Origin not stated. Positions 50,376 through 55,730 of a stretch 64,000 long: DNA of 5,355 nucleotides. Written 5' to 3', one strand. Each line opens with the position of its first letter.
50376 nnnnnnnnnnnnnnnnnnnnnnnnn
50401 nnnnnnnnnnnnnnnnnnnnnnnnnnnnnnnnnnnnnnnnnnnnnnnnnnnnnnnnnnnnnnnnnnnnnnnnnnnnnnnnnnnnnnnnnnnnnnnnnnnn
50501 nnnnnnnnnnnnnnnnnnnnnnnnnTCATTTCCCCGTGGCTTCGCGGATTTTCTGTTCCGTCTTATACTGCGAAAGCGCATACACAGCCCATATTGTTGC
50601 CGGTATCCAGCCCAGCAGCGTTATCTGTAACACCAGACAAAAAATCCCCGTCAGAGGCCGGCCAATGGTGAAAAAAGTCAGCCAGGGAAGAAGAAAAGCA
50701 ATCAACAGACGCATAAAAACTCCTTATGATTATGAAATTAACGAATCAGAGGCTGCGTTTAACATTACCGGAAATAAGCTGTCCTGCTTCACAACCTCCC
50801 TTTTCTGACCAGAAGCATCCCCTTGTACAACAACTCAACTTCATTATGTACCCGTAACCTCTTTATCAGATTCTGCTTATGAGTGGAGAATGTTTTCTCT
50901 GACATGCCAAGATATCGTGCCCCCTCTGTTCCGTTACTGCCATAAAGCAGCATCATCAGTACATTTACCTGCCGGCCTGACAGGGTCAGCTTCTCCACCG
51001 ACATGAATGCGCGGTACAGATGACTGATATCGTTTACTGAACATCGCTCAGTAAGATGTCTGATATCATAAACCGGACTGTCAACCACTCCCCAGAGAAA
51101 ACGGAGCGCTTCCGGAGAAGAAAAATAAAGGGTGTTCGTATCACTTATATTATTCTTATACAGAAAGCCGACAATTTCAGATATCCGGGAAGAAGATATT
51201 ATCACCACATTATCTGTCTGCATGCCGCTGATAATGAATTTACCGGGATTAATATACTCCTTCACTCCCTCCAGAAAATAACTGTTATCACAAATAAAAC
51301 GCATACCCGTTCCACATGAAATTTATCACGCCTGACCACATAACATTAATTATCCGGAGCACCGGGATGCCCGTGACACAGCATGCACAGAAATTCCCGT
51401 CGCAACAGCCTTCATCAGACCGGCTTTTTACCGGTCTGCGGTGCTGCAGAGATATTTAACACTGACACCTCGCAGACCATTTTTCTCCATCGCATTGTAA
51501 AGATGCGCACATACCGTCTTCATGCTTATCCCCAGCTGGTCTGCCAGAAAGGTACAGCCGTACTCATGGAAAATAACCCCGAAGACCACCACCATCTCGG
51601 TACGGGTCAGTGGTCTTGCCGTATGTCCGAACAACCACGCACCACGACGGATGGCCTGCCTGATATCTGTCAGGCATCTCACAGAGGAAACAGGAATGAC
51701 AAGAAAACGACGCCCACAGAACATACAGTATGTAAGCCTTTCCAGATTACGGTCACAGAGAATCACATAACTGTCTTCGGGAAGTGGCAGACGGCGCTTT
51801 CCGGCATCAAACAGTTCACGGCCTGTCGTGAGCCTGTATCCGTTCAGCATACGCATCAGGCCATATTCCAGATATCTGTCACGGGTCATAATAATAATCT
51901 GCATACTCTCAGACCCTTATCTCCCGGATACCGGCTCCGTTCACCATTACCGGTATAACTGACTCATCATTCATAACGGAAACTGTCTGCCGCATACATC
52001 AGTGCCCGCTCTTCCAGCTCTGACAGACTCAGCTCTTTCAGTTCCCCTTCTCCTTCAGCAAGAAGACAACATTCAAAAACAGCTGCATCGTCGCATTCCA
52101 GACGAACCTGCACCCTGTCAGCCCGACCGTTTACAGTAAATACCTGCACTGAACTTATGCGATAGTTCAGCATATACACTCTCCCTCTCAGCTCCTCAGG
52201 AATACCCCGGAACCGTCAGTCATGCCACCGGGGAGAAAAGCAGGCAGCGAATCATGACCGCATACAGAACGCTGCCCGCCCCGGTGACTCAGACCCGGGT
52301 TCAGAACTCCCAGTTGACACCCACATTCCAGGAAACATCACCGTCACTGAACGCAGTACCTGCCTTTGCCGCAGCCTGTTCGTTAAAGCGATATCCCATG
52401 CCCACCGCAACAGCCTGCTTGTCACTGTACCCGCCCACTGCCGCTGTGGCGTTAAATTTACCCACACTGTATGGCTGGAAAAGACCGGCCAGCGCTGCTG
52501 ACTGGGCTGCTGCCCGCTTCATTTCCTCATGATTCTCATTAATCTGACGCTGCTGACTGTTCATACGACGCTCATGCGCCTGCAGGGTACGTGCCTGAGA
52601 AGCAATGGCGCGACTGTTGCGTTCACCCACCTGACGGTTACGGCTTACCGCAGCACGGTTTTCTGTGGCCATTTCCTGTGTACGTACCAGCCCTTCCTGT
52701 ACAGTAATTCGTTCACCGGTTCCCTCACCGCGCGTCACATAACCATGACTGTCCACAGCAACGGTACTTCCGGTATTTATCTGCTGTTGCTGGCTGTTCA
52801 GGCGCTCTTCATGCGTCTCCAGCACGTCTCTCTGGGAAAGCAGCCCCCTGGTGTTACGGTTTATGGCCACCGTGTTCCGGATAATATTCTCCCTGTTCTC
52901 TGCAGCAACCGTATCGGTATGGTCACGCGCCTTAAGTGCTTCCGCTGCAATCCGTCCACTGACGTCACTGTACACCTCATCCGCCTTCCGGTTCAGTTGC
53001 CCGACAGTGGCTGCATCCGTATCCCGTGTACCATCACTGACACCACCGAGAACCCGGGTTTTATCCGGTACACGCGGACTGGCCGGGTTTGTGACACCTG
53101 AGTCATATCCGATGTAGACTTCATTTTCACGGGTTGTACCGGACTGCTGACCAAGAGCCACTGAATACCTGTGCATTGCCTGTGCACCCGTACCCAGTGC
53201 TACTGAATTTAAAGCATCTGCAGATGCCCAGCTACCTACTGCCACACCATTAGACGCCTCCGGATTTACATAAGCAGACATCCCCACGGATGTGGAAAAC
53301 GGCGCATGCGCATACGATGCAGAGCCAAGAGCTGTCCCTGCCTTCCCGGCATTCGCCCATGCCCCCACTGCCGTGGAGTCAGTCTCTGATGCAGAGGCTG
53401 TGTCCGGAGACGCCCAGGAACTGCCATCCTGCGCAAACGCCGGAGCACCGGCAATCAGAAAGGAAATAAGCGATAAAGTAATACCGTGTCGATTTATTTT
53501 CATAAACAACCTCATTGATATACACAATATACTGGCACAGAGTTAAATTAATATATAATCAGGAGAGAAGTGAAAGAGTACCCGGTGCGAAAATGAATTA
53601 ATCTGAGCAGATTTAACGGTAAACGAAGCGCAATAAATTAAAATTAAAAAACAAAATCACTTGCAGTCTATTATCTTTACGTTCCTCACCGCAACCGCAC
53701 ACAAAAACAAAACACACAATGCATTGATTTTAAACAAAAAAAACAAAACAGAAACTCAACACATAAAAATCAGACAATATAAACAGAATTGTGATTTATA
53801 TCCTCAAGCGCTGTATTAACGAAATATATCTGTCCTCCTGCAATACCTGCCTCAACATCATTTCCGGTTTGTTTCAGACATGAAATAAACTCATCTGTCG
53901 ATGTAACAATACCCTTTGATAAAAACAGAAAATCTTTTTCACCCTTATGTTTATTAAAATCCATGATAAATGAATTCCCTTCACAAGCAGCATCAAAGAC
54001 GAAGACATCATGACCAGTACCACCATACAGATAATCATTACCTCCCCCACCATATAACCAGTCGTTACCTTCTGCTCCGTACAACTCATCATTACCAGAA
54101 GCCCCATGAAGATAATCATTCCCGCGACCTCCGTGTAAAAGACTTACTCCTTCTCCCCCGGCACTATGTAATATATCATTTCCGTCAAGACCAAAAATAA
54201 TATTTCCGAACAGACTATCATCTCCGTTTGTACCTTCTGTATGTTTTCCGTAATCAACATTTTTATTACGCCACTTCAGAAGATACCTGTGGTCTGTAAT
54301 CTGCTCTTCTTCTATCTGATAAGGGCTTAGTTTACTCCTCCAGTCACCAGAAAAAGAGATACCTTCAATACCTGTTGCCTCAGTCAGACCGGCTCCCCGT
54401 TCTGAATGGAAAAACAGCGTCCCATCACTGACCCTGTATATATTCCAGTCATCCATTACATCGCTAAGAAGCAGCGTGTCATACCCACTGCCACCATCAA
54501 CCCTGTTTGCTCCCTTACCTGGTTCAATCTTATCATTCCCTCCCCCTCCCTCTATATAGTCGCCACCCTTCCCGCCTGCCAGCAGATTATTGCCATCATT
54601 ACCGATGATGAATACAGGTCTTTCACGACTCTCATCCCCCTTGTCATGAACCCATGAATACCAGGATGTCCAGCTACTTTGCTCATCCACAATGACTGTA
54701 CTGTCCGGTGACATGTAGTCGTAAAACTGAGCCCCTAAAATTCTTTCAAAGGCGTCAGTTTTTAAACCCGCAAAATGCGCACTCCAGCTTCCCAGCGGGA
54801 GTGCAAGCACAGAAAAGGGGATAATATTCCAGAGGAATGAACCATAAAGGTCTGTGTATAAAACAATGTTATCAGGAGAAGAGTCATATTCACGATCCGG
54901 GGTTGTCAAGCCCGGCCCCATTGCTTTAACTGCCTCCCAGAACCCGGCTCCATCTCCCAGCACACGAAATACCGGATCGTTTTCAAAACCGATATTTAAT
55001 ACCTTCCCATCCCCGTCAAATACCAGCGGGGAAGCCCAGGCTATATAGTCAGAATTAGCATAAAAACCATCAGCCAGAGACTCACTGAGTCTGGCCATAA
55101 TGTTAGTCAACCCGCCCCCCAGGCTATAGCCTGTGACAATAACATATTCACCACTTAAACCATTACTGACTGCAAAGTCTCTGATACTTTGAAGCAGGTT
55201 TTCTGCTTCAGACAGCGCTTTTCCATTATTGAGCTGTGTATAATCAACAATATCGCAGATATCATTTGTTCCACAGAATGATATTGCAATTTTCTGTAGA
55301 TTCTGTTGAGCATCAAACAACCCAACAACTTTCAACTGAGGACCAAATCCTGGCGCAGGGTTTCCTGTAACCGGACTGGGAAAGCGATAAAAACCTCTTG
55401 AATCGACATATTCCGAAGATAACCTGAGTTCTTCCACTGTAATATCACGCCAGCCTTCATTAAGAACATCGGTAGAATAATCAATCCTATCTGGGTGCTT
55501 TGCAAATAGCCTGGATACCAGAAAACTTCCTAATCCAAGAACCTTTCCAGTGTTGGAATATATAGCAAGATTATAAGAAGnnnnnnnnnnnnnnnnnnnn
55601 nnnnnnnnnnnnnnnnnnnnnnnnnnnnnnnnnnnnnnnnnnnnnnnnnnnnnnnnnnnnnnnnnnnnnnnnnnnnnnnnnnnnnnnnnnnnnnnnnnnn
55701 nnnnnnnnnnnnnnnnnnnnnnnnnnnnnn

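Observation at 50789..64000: Compact surface/secretion island: HlyD adaptor, giant repeat protein, RTX lipase, trimeric autotransporter, two LuxR-type regulators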

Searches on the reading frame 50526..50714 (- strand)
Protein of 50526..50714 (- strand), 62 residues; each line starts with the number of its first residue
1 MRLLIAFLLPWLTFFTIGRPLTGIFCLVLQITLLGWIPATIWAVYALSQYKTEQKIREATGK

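Call 20: search_protein_families(proteins=[window:50526-50714:-], library=ncbifam, max_evalue=0.01)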
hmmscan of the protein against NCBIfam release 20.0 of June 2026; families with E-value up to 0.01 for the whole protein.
window:50526-50714:- (62 aa): 0 families

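Call 112: search_protein_families(proteins=[L018:6262-8409:+, L018:5076-6257:+, L018:8469-9716:+, L018:2558-3331:+, L018:2-2533:+], library=ncbifam, max_evalue=1e-10)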
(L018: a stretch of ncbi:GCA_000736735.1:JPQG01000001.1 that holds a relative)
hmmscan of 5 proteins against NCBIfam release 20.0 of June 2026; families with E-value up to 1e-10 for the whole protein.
L018:6262-8409:+ (715 aa): 167 families (the best 25 are shown)
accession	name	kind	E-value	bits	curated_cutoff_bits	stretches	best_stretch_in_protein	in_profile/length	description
TIGR03375.1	type_I_sec_LssB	subfamily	5e-268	891.1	693.1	1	4-704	3-695/696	type I secretion system permease/ATPase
TIGR01846.1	type_I_sec_HlyB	subfamily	1.5e-113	380.4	725.55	1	41-700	37-681/694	type I secretion system permease/ATPase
TIGR01842.1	type_I_sec_PrtD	subfamily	1.2e-101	340.9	510.15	1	154-701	8-544/544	type I secretion system permease/ATPase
TIGR03796.1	NHLM_micro_ABC1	equivalog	7.2e-82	275.7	853.3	1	48-700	57-701/710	NHLP family bacteriocin export ABC transporter peptidase/permease/ATPase subunit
TIGR01193.1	bacteriocin_ABC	subfamily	4.5e-74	250.2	523.85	1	154-700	158-698/708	peptide cleavage/export ABC transporter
TIGR02203.1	MsbA_lipidA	equivalog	1.6e-68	231.6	602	1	143-700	2-558/572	lipid A export permease/ATP-binding protein MsbA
TIGR03797.1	NHLM_micro_ABC2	equivalog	5.5e-68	230.1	709.4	1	156-699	140-673/686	NHLP bacteriocin export ABC transporter permease/ATPase subunit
TIGR02204.1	MsbA_rel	hypoth_equivalog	4.2e-67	227.1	780.4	1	142-699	8-563/576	ABC transporter, permease/ATP-binding protein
TIGR02857.1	CydD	equivalog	6.5e-65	220.1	435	1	155-683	6-529/529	thiol reductant ABC exporter subunit CydD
NF008364.0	PRK11160.1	equivalog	4e-63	213.9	630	1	299-700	170-564/575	heme ABC transporter ATP-binding protein/permease CydC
NF052233.1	CphA_assoc_ABC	equivalog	3.3e-58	197.7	880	1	139-700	167-732/766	cyanophycin metabolism-associated ABC transporter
TIGR02868.1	CydC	equivalog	5.3e-58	196.9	329.05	1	279-671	145-530/530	thiol reductant ABC exporter subunit CydC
TIGR00958.1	3a01208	subfamily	8e-58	196.3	874.6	1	291-698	302-701/711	antigen peptide transporter 2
NF045513.1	HepA_fam_ABC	equivalog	5.8e-57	193.4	725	1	189-700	92-598/610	heterocyst formation ABC transporter subunit HepA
NF010178.0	PRK13657.1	equivalog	1.4e-52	179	733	1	376-700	242-559/588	glucan ABC transporter ATP-binding protein/ permease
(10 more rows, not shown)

L018:5076-6257:+ (393 aa): 1 family
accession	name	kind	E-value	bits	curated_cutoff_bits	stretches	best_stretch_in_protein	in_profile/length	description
TIGR01844.1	type_I_sec_TolC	subfamily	1.2e-29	103.6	225.15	1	3-377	16-405/414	TolC family outer membrane protein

L018:8469-9716:+ (415 aa): 9 families
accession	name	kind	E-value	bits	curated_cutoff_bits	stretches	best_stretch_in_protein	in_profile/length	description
TIGR01843.1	type_I_hlyD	subfamily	8.4e-96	321.5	208.65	2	200-415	215-422/422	HlyD family type I secretion periplasmic adaptor subunit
TIGR00998.1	8a0101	subfamily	6.8e-21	74.6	390.8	1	37-334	4-279/334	EmrA/EmrK family multidrug efflux transporter periplasmic adaptor subunit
TIGR03794.1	NHLM_micro_HlyD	equivalog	9.7e-19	67.6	156.2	1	40-337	21-337/421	NHLP bacteriocin system secretion protein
TIGR01730.1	RND_mfp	subfamily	3.9e-18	65.5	94.9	0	77-132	26-81/322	efflux RND transporter periplasmic adaptor subunit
NF002939.0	PRK03598.1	equivalog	7.2e-17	61.5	393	1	35-338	4-282/332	secretion protein HlyD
NF007785.0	PRK10476.1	equivalog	6.5e-13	48.2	376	0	176-337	127-289/347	multidrug transporter subunit MdtN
TIGR01000.1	bacteriocin_acc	subfamily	1.5e-12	47.2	258.85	0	170-318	237-382/457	bacteriocin secretion accessory protein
NF007850.1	PRK10559.1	equivalog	4.4e-12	45.7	400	0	85-186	48-149/303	p-hydroxybenzoic acid efflux pump subunit AaeA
NF011715.0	PRK15136.1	equivalog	7.3e-11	41.3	563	0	31-321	17-279/390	multidrug efflux MFS transporter periplasmic adaptor subunit EmrA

L018:2558-3331:+ (257 aa): 10 families
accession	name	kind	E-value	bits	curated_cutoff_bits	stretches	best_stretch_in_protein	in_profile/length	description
NF047726.1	AutTranAdhPGAsTpgA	equivalog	1.1e-34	119.9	350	1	4-252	5-267/268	trimeric autotransporter adhesin/peptidogylcan-associated protein TpgA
NF053611.1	YiaD_Gzip_OmpA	equivalog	3.1e-22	79.3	175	1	140-252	99-205/206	YiaD family glycine zipper/OmpA-like lipoprotein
NF008071.1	PRK10808.1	equivalog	7.8e-22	78.1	277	1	130-252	218-345/358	porin OmpA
NF053612.1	anchor_PA1041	equivalog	1.4e-21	77.5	250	1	143-252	131-234/236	PA1041 family peptidoglycan-binding anchor lipoprotein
NF053585.1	OMP_LP_YfiB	equivalog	2.8e-19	69.6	128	1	137-251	50-158/163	outer membrane lipoprotein YfiB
NF045787.1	OmpABordt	equivalog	2.7e-18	66.4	200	1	133-251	75-187/194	outer membrane protein OmpA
NF053613.1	OMP_toxin_LptF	equivalog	1e-16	61.4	400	1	143-252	141-244/256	lipotoxin F family OmpA-related lipoprotein LptF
NF007804.1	PRK10510.1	equivalog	2.3e-14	53.3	307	1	141-252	110-215/219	OmpA family lipoprotein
TIGR02802.1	Pal_lipo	equivalog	4.7e-14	52.3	125.35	1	145-251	2-102/104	peptidoglycan-associated lipoprotein Pal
NF052230.1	T9SS_PorE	exception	1e-12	47.1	600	1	144-228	516-600/648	PorE family type IX secretion system protein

L018:2-2533:+ (843 aa): 3 families
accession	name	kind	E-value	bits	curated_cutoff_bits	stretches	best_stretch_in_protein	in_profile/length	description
NF033477.2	EmaA_autotrans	exception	1.4e-94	317.7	3000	4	163-351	1346-1536/2100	collagen-binding adhesin autotransporter EmaA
NF033481.2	auto_Ata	exception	4e-21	74.1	2500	1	302-468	1056-1230/1862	trimeric autotransporter adhesin Ata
NF033870.1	VOMP_auto_Cterm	subfamily_domain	2.3e-12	47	500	0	752-839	256-342/347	Vomp family autotransporter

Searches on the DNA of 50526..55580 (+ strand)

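Call 94: search_dna_similar(query=window:50526-55580:+, collection=ecoli_genomes, mode=near, max_rows=60)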
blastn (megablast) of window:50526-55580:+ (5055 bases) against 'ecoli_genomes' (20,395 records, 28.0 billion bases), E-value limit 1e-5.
Records with a match: 554; places in all: 606; records where one place covers at least 80% of the query: 27.
Genomes with a match: 547 of 5426; with a place that covers at least 80% of the query: 27. Places per genome that has any: lowest 1, median 1, highest 6. On chromosomes: 581 places; on plasmids: 25.
Best place of each record, by identity: >=99% 1; 95-99% 51; 90-95% 380; 80-90% 122.
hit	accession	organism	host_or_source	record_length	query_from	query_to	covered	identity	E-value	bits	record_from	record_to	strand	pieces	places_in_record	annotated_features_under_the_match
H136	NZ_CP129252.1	Escherichia coli strain STEC1585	Homo sapiens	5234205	1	5053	100%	98.8%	0e+0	8986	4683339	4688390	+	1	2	hypothetical protein (x2) | YadA-like family protein | LuxR C-terminal-related transcriptional regulator | LuxR family transcriptional regulator | YqaE/Pmp3 family membrane protein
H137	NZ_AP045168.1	Escherichia coli strain JNEC-KY172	Homo sapiens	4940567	1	5053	100%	98.2%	0e+0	8820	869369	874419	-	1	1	hypothetical protein (x2) | YadA-like family protein | LuxR C-terminal-related transcriptional regulator | helix-turn-helix domain-containing protein | YqaE/Pmp3 family membrane protein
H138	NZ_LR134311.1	Escherichia coli strain NCTC9113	missing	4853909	1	5053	100%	98.1%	0e+0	8830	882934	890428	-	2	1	hypothetical protein (x2) | tnpC: IS66 family transposase | YadA-like family protein | LuxR C-terminal-related transcriptional regulator | LuxR family transcriptional regulator | and 3 other names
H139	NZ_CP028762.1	Escherichia coli strain A12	Sheep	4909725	1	5053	100%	98.1%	0e+0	8815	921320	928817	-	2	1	hypothetical protein (x2) | tnpC: IS66 family transposase | YadA-like family protein | LuxR C-terminal-related transcriptional regulator | LuxR family transcriptional regulator | and 3 other names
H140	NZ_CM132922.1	Escherichia coli strain HY220605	yak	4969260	1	5055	100%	97.7%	0e+0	8700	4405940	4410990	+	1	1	hypothetical protein (x2) | YadA-like family protein | LuxR C-terminal-related transcriptional regulator | helix-turn-helix domain-containing protein | YqaE/Pmp3 family membrane protein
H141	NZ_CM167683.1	Escherichia coli strain NCCP 13963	Homo sapiens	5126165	1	5055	100%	97.7%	0e+0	8695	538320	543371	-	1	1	hypothetical protein (x2) | YadA-like family protein | LuxR C-terminal-related transcriptional regulator | helix-turn-helix domain-containing protein | YqaE/Pmp3 family membrane protein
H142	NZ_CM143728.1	Escherichia coli strain CFIAFB20190157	food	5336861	1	5053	100%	97.6%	0e+0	8667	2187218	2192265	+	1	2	hypothetical protein (x2) | YadA-like family protein | LuxR C-terminal-related transcriptional regulator | LuxR family transcriptional regulator | YqaE/Pmp3 family membrane protein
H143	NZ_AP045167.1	Escherichia coli strain JNEC-KY171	Homo sapiens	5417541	1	5053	99%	98.9%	0e+0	8909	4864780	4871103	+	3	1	hypothetical protein (x2) | IS3-like element IS2 family transposase | YadA-like family protein | helix-turn-helix transcriptional regulator | LuxR family transcriptional regulator | and 1 other names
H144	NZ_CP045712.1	Escherichia coli strain FHI_NMBU_11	Homo sapiens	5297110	1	5053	99%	98.6%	0e+0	8814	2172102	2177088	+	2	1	hypothetical protein (x2) | YadA-like family protein | LuxR C-terminal-related transcriptional regulator | LuxR family transcriptional regulator | YqaE/Pmp3 family membrane protein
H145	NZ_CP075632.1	Escherichia coli strain 2018-166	Homo sapiens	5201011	1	5053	99%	98.5%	0e+0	8809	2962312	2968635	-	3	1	calcium-binding protein | IS3 family transposase | YadA-like family protein | helix-turn-helix transcriptional regulator | hypothetical protein (x3) | and 1 other names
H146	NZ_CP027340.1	Escherichia coli strain 2015C-3121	Homo sapiens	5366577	1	5053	99%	98.5%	0e+0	8809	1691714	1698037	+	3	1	calcium-binding protein | IS3 family transposase | YadA-like family protein | helix-turn-helix transcriptional regulator | hypothetical protein (x3) | and 1 other names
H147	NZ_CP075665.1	Escherichia coli strain STEC2018-553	Homo sapiens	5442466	1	5053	99%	98.5%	0e+0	8809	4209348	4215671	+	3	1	calcium-binding protein | IS3 family transposase | YadA-like family protein | helix-turn-helix transcriptional regulator | hypothetical protein (x3) | and 1 other names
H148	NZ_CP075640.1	Escherichia coli strain S19-141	Homo sapiens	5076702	1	5053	99%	98.5%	0e+0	8793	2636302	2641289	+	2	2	hypothetical protein (x3) | YadA-like family protein | helix-turn-helix transcriptional regulator | YqaE/Pmp3 family membrane protein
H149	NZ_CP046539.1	Escherichia coli strain FHI_NMBU_10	Homo sapiens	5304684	1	5053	99%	98.5%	0e+0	8793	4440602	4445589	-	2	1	hypothetical protein (x3) | YadA-like family protein | helix-turn-helix transcriptional regulator | YqaE/Pmp3 family membrane protein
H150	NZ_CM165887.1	Escherichia coli strain N51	Homo sapiens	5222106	1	5053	99%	98.5%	0e+0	8788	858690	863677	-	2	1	hypothetical protein (x3) | YadA-like family protein | helix-turn-helix transcriptional regulator | YqaE/Pmp3 family membrane protein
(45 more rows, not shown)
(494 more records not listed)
